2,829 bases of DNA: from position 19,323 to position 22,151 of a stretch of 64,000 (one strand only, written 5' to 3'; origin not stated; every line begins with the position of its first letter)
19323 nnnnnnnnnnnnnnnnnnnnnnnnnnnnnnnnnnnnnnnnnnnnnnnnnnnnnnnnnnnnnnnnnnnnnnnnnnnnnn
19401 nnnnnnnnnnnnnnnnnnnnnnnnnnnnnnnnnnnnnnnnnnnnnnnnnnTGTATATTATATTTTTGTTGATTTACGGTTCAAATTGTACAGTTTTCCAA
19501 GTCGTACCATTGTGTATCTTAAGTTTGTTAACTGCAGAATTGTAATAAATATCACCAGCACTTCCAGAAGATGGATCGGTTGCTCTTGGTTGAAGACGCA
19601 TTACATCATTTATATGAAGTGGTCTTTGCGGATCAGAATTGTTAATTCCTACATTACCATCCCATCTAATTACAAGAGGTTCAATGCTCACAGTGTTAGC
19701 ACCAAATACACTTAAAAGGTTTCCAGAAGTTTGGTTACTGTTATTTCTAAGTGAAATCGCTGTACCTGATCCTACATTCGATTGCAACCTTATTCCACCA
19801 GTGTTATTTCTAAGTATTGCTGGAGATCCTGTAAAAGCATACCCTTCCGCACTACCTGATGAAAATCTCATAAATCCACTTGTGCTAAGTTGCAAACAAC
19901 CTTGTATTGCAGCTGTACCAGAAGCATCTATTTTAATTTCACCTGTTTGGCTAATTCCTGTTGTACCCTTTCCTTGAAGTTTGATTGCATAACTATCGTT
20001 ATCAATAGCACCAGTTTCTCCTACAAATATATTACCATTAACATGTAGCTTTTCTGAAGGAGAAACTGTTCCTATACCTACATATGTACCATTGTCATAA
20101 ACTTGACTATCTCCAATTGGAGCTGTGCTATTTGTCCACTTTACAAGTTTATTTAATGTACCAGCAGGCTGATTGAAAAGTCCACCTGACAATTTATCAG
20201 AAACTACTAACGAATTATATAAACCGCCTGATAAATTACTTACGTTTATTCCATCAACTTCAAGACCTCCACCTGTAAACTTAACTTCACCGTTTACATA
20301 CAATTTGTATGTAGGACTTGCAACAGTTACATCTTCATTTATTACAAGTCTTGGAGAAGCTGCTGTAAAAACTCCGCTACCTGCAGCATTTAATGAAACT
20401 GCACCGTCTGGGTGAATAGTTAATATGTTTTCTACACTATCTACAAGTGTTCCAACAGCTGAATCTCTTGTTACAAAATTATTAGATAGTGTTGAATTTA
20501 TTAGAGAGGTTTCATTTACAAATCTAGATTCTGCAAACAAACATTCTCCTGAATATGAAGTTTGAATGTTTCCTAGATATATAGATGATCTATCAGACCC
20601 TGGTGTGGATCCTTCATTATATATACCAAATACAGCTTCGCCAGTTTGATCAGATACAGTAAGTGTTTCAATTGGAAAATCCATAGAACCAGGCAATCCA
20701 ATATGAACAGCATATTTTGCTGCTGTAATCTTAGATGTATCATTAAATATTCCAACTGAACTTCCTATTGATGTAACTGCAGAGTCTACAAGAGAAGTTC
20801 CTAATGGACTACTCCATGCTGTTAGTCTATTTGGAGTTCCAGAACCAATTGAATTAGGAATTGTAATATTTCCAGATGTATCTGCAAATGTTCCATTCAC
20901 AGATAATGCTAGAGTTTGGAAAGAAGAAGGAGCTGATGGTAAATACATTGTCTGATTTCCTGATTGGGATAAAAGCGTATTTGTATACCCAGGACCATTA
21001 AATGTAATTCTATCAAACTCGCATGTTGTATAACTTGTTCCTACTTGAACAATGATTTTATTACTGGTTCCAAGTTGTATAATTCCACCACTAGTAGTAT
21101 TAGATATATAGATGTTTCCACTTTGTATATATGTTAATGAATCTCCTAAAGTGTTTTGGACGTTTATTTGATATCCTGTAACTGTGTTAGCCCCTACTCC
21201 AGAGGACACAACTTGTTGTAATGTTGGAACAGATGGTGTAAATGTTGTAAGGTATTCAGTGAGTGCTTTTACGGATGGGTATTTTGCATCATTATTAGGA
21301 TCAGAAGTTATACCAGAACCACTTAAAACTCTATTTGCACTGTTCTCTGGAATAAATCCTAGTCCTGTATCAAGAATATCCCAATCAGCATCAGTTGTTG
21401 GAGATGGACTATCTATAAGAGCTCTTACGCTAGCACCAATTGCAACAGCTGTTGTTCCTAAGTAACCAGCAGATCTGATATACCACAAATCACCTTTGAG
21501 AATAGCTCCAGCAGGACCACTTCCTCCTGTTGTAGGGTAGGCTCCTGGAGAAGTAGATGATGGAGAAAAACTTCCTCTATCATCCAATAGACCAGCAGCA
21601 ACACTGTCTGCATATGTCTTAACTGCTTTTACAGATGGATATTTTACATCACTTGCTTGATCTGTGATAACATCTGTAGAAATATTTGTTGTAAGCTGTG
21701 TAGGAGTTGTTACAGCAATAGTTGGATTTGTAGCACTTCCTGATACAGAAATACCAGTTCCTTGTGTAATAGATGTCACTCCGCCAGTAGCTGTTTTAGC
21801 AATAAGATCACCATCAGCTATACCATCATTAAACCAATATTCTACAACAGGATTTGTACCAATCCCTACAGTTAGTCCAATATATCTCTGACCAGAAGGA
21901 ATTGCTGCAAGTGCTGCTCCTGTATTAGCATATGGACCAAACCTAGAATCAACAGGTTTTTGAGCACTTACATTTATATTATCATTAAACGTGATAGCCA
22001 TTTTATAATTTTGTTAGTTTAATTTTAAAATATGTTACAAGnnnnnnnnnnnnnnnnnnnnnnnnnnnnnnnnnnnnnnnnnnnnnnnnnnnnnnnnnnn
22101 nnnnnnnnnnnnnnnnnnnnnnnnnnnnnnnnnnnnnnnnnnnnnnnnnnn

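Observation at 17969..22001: Two adjacent tail fiber genes share a near-identical N-terminal anchor domain but have different distal regions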

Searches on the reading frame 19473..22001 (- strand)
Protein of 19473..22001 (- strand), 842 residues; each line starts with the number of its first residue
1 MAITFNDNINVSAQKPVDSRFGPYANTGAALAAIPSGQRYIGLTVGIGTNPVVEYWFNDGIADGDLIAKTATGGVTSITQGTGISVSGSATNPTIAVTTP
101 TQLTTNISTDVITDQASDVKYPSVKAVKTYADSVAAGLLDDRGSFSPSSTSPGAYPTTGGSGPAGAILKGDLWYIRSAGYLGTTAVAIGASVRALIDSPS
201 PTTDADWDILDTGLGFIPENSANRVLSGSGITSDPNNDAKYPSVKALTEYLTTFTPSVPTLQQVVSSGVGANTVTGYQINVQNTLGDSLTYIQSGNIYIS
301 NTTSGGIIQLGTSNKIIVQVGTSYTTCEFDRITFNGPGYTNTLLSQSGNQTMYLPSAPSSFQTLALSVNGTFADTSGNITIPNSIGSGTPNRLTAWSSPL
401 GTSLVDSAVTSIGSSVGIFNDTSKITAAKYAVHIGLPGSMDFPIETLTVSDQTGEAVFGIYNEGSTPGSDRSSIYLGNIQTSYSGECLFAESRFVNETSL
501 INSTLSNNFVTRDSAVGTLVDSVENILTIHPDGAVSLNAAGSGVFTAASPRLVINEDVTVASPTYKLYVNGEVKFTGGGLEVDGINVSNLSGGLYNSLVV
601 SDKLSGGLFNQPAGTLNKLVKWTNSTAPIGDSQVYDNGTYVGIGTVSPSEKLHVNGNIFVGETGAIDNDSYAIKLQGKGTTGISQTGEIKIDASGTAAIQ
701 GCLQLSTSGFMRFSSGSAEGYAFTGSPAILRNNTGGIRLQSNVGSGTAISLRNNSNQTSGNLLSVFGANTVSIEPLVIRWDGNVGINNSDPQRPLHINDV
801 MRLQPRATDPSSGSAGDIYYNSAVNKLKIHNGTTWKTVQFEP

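Call 9: search_protein_families(library=pfam, proteins=[window:19473-22001:-], max_evalue=0.1)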
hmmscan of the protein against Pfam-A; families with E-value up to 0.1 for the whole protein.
window:19473-22001:- (842 aa): 0 families

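Call 10: search_protein_families(library=phrogs, proteins=[window:19473-22001:-], max_evalue=0.01)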
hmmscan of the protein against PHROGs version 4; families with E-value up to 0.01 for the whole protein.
window:19473-22001:- (842 aa): 1 family
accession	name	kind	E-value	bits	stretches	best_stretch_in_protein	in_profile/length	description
phrog_8309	-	unknown function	7.5e-06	26.3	1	803-836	19-52/312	-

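Call 14: search_dna_similar(query=window:19473-22001:-, collection=phages, mode=protein, max_evalue=0.001)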
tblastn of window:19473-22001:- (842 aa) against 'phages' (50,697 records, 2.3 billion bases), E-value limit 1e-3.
Records with a match: 4; places in all: 4; records where one place covers at least 80% of the query: 0.
Best place of each record, by identity: <60% 4.
By first word of the organism name: Bacteroides 2; uncultured 2.
By host as written in the record: Bacteroides xylanisolvens APCS1/XY 2; - 2.
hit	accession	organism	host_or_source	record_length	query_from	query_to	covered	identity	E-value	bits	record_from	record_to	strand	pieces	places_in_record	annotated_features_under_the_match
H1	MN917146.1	Bacteroides phage crAss002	Bacteroides xylanisolvens APCS1/XY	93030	17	205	22%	26.6%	1e-5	55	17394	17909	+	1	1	phosphatase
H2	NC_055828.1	Bacteroides phage crAss002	Bacteroides xylanisolvens APCS1/XY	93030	17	205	22%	26.6%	1e-5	55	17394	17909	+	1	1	phosphatase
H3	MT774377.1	uncultured phage cr107_1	human feces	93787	17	74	7%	44.1%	2e-6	58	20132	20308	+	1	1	phosphatase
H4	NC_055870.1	uncultured phage cr107_1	human feces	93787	17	74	7%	44.1%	2e-6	58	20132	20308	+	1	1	phosphatase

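Call 15: get_annotated_region(hit=H1, flank=12000)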
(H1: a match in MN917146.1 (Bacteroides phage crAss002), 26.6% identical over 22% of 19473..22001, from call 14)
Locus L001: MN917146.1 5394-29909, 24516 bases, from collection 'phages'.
description: Bacteroides phage crAss002, complete genome.
organism: Bacteroides phage crAss002 (NCBI taxid 2709317)
taxonomy: Viruses; Duplodnaviria; Heunggongvirae; Uroviricota; Caudoviricetes; Crassvirales; Intestiviridae; Churivirinae; Jahgtovirus; Jahgtovirus secundus
host: Bacteroides xylanisolvens APCS1/XY; source: human feces; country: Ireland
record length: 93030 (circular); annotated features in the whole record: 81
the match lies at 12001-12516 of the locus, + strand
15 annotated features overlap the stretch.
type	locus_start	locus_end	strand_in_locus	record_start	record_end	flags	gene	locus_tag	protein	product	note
CDS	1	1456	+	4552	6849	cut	-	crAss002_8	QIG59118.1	terminase large subunit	gp_8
CDS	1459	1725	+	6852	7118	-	-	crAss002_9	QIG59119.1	putative periplasmic lipoprotein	gp_9; predicted periplasmic lipoprotein, VanZ-like family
CDS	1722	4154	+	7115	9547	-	-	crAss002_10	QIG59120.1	portal protein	gp_10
CDS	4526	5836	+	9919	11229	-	-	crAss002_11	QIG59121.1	hypothetical protein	gp_11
CDS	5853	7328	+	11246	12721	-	-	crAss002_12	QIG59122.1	major capsid protein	gp_12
CDS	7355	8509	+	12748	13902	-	-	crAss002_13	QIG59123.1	hypothetical protein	gp_13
CDS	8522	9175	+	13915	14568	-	-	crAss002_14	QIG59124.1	hypothetical protein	gp_14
CDS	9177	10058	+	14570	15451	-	-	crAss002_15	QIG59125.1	putative tail sheath protein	gp_15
CDS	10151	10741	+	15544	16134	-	-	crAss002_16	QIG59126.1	holin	gp_16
CDS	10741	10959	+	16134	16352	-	-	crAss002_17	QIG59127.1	hypothetical protein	gp_17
CDS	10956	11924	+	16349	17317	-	-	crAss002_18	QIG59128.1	hypothetical protein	gp_18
CDS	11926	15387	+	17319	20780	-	-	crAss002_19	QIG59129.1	phosphatase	gp_19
CDS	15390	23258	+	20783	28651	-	-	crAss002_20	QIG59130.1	transferase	gp_20; transferase/internal in-J, leucine rich repeat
CDS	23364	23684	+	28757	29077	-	-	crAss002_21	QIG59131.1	hypothetical protein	gp_21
CDS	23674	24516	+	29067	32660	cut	-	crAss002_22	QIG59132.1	hypothetical protein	gp_22; hypothetical protein [Bacteroides xylanisolvens]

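Call 16: get_annotated_region(hit=H3, flank=12000)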
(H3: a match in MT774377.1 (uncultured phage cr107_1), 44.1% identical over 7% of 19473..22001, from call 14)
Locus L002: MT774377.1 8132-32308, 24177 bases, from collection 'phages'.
description: Uncultured phage cr107_1, complete genome.
organism: uncultured phage cr107_1 (NCBI taxid 2772061)
taxonomy: Viruses; Duplodnaviria; Heunggongvirae; Uroviricota; Caudoviricetes; Crassvirales; Intestiviridae; Churivirinae; Jahgtovirus; Jahgtovirus intestinihominis
host: -; source: human feces; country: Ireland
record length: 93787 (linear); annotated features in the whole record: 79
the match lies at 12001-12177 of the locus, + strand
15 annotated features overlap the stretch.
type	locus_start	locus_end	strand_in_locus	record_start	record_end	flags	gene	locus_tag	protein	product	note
CDS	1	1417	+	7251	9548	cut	-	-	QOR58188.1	terminase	gp_13140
CDS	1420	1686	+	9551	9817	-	-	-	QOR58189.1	putative lipoprotein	gp_13141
CDS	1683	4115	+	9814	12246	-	-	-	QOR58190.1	portal protein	gp_13142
CDS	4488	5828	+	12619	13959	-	-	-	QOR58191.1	hypothetical protein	gp_13143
CDS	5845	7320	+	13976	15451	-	-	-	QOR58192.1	major capsid protein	gp_13144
CDS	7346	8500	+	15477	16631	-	-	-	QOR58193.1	hypothetical protein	gp_13145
CDS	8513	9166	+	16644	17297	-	-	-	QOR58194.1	hypothetical protein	gp_13146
CDS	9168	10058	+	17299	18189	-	-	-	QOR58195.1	hypothetical protein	gp_13147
CDS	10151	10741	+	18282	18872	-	-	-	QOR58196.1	putative pholin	gp_13148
CDS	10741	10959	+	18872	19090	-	-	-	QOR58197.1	hypothetical protein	gp_13149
CDS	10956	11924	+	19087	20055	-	-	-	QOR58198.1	hypothetical protein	gp_13150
CDS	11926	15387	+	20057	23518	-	-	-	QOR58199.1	phosphatase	gp_13151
CDS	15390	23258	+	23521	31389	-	-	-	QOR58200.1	internalin-like protein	gp_13152; similar to internalin, receptor-binding protein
CDS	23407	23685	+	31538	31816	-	-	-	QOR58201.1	hypothetical protein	gp_13153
CDS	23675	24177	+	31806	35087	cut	-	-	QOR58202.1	hypothetical protein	gp_13154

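Call 18: search_solved_structures(query=window:19473-22001:-, max_evalue=1, show_alignments=2)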
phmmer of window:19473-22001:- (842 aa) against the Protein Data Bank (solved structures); distinct sequences matched with E-value up to 1: 2.
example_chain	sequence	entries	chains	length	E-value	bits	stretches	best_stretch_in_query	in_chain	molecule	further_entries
4p7t_A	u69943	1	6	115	0.41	12.1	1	160-225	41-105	Polyhedral bodies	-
4p7v_A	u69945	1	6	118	0.42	12.1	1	160-226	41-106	Polyhedral bodies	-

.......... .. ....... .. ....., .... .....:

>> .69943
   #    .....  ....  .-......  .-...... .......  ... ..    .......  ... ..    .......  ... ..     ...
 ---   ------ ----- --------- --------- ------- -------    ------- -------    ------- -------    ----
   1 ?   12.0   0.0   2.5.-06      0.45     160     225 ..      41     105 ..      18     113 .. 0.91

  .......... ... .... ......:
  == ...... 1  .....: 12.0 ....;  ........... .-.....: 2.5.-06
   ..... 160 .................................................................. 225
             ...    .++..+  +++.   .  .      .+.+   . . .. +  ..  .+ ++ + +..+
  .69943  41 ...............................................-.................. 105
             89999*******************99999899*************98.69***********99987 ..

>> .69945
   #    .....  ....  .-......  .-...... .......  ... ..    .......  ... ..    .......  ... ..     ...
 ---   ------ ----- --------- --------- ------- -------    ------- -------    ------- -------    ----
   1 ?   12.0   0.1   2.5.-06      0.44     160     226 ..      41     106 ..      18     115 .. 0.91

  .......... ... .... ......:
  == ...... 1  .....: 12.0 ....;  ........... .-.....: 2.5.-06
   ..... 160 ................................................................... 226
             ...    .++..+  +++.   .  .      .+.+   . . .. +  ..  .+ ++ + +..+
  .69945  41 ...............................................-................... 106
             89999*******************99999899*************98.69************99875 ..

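Call 24: find_homologous_proteins(query=window:19473-22001:-, max_evalue=0.001)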
Query window:19473-22001:- (842 aa): 145 proteins with E <= 0.001 among 8000 candidates; the best 120 are listed.
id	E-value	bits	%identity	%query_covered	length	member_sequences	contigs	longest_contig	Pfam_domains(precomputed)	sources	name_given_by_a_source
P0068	0.0e+0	1824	100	100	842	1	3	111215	-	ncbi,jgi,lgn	jgi:hypothetical protein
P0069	0.0e+0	1162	68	100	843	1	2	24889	-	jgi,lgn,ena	jgi:hypothetical protein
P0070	0.0e+0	1016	60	100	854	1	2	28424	-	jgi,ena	jgi:hypothetical protein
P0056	3.8e-281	953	58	100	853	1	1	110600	-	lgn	-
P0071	6.5e-241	820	54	100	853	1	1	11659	-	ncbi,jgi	jgi:hypothetical protein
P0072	1.7e-230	786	57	52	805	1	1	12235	-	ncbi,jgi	jgi:hypothetical protein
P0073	4.5e-227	774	51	100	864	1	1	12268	-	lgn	-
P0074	5.4e-209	715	64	68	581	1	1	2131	-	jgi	jgi:hypothetical protein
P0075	3.5e-176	606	44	78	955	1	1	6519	-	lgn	-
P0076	5.9e-142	493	57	52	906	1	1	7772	PF26696.1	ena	-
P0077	5.0e-134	467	52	50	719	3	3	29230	-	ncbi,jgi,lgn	jgi:hypothetical protein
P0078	2.2e-132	461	55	50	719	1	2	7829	-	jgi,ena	jgi:hypothetical protein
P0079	1.9e-115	405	55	50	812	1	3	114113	PF26696.1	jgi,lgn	-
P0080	4.8e-107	377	53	49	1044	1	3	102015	PF26696.1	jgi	-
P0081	7.0e-107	377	51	50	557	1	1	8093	PF26696.1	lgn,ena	-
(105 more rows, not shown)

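Call 65: predict_structure(alignment_id=A4)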
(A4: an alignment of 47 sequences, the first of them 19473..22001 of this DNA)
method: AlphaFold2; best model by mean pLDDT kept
length: 842 residues; sequences in the alignment: 47
mean_pLDDT: 62.7   pTM: 0.27
mean pLDDT of the five models: 62.7, 60.2, 60.2, 59.3, 56.5
residues with pLDDT >= 90: 45; 70-90: 247; 50-70: 309; < 50: 241
segments of 3 or more residues with pLDDT < 50: 1-16, 136-139, 212-219, 254-263, 266-275, 356-359, 424-429, 436-448, 450-452, 458-474, 478-482, 570-612, 663-671, 683-685, 694-704, 708-724, 726-738, 741-748, 750-762, 766-773
pLDDT, mean of each block of 10 residues (from residue 1): 31 51 88 84 84 83 77 61 72 67 69 75 68 51 86 92 88 90 86 92 90 47 62 63 60 49 48 50 64 76 80 79 85 83 67 51 57 62 57 67 66 57 47 50 44 50 38 45 54 57 68 70 72 66 60 56 52 41 37 42 43 61 57 81 86 78 48 53 52 48 45 43 44 47 46 45 46 53 59 52 70 82 87 85 54
secondary structure, 60 per line:
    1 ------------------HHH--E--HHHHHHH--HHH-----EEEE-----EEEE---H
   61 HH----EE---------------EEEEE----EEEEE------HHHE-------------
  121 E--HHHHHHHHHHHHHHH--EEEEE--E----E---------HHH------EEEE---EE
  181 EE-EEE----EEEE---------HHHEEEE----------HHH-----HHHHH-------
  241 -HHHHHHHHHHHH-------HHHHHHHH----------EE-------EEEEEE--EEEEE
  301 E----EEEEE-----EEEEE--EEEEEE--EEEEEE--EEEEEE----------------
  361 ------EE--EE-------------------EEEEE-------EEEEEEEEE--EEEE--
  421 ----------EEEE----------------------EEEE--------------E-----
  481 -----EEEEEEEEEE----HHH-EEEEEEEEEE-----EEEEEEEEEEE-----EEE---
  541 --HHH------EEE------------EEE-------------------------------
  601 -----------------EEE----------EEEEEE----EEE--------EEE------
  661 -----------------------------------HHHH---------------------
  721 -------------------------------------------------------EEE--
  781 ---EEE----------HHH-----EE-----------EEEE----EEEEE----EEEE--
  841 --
elements in order (helices of 4 or more, strands of 3 or more residues): H27-33 E44-47 E53-56 E84-88 E93-97 H124-138 E141-145 E172-175 E179-182 E184-186 E191-194 E207-210 H229-233 H242-253 H261-268 E288-293 E296-301 E306-310 E316-320 E323-328 E331-336 E339-344 E392-396 E404-412 E415-418 E431-434 E457-460 E486-495 E504-513 E519-529 E535-537 E552-554 E567-569 E618-620 E631-636 E641-643 E652-654 H696-699 E776-778 E784-786 E818-821 E826-830 E835-838

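Call 73: fold_search(model_id=the predicted structure, library=pdb)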
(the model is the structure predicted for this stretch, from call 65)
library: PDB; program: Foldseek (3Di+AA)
matches with E <= 10: 486; with E <= 0.001: 0
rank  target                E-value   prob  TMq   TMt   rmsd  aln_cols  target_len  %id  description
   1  6u9e_B                1.1e-01  0.99  0.07  0.37  10.0        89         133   20  Structure of PdpA-VgrG Complex, Lidless (released 2019-10-23)
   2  4bxq                  2.2e-01  1.00  0.07  0.31   2.3        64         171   23  Structure of the E1021V mutant of the TCP10 domain of Danio rerio CPAP (released 2013-09-25)
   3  8ond_A                2.2e-01  0.08  0.07  0.12  21.3       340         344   12  Structure of the C-terminal domains of the Bdellovibrio bacteriovorus Bd2133 fibre (released 2023-10-25)
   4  8onc_B                2.3e-01  0.21  0.07  0.26  13.4       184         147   15  Structure of the C-terminal beta helix domain of the Bdellovibrio bacteriovorus Bd3182 fibre (released 2023-10-25)
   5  8ond_B                2.3e-01  0.16  0.09  0.17  17.4       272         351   16  Structure of the C-terminal domains of the Bdellovibrio bacteriovorus Bd2133 fibre (released 2023-10-25)
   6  5jou                  2.6e-01  0.72  0.04  0.04  10.7        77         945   16  Bacteroides ovatus Xyloglucan PUL GH31 (released 2016-08-10)
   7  5jov                  2.7e-01  0.72  0.04  0.04  10.7        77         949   16  Bacteroides ovatus Xyloglucan PUL GH31 with bound 5FIdoF (released 2016-08-10)
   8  5grs_A                3.2e-01  0.08  0.06  0.12  24.8       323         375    8  Complex structure of the fission yeast SREBP-SCAP binding domains (released 2016-12-14)
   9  4bxr_A                3.4e-01  1.00  0.07  0.28   2.0        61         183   23  Structure of the wild-type TCP10 domain of Danio rerio CPAP in complex with a peptide of Danio rerio STIL (released 2013-09-25)
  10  8oml_A                3.6e-01  0.06  0.07  0.13  17.6       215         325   15  Crystal structure of Bdellovibrio bacteriovorus Bd1334 C-terminal domains (released 2023-10-25)
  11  1xip                  4.2e-01  0.05  0.06  0.11  28.8       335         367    9  Crystal Structure of the N-terminal Domain of Nup159 (released 2004-12-14)
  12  9cuy_Y                4.5e-01  1.00  0.07  0.25   2.0        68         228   15  Bacteriophage PhiTE extended baseplate (released 2025-04-16)
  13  8onf_B                5.0e-01  0.04  0.04  0.09  18.6       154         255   12  Crystal structure of Bdellovibrio bacteriovorus Bd2439 fibre C-terminal domains with ethylene glycol (released 2023-10-25)
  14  7aef_q                5.3e-01  0.38  0.05  0.07  14.2        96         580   14  Cryo-EM structure of an extracellular contractile injection system in marine bacterium Algoriphagus machipongonensis,  (released 2022-02-23)
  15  4by2_A                5.6e-01  0.89  0.06  0.27   9.4        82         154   11  SAS-4 (dCPAP) TCP domain in complex with a Proline Rich Motif of Ana2 (dSTIL) of Drosophila Melanogaster (released 2013-09-18)
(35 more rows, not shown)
